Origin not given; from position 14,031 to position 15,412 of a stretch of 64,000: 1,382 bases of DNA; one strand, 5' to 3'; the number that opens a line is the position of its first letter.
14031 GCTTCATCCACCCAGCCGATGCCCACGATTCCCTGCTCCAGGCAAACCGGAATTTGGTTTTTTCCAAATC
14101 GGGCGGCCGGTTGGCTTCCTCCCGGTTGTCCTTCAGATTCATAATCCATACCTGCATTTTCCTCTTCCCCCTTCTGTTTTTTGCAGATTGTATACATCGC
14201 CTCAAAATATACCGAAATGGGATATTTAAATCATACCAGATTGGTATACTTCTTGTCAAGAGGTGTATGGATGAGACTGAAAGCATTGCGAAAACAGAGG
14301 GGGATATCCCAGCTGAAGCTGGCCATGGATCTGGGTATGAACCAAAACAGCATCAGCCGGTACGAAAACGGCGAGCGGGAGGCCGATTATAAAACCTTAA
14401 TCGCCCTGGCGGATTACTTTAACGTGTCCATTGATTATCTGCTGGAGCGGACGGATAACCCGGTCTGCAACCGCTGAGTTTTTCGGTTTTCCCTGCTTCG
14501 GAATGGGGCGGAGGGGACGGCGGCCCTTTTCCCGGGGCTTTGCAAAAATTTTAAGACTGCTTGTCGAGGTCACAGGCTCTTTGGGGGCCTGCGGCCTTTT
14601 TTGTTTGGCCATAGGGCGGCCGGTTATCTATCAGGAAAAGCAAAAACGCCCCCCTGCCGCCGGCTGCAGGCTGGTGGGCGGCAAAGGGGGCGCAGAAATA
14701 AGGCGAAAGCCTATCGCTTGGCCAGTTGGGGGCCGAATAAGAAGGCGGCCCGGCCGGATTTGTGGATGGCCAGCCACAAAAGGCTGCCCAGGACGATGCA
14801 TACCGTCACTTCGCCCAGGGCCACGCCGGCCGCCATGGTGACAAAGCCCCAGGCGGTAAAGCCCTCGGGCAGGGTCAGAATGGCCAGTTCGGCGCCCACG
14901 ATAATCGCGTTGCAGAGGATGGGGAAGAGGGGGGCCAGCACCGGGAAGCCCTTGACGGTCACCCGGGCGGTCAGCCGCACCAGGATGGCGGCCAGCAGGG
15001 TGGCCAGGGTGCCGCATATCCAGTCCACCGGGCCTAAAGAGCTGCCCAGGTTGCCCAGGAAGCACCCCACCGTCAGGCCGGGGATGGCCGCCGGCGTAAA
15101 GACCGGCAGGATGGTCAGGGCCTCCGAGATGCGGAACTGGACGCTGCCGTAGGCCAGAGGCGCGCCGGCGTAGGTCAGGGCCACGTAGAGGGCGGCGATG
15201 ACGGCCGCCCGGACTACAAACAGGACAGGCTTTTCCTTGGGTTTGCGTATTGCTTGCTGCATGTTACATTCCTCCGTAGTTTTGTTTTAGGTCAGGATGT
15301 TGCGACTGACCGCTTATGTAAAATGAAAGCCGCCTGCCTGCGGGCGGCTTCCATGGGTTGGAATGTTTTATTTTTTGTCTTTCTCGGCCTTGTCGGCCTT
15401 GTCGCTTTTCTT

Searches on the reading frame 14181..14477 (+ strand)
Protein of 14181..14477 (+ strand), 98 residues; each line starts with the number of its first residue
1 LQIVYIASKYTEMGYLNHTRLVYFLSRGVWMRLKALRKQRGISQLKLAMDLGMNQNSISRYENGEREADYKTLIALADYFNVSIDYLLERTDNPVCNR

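Call 91: search_protein_families(library=pfam, proteins=[window:14181-14477:+], max_evalue=0.001)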
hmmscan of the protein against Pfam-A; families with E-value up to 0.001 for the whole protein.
window:14181-14477:+ (98 aa): 4 families
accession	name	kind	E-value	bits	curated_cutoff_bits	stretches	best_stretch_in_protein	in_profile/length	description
PF01381.28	HTH_3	-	8.5e-19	67.8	23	1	33-87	1-55/55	Helix-turn-helix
PF12844.13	HTH_19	-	9.6e-16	57.9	30.2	1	32-91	3-62/64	Helix-turn-helix domain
PF13560.12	HTH_31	-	5.7e-11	43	27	1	32-84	5-58/64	Helix-turn-helix domain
PF13443.12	HTH_26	-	2.2e-08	34.6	22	1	32-91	1-61/63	Cro/C1-type HTH DNA-binding domain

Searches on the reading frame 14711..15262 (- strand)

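Call 91: search_protein_families(library=pfam, proteins=[window:14711-15262:-], max_evalue=0.001)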
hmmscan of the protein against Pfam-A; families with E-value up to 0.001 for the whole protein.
window:14711-15262:- (183 aa): 1 family
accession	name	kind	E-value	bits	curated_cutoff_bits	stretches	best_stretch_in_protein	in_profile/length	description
PF06177.16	QueT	-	1.9e-43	148.6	33.7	1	16-168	1-141/141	QueT transporter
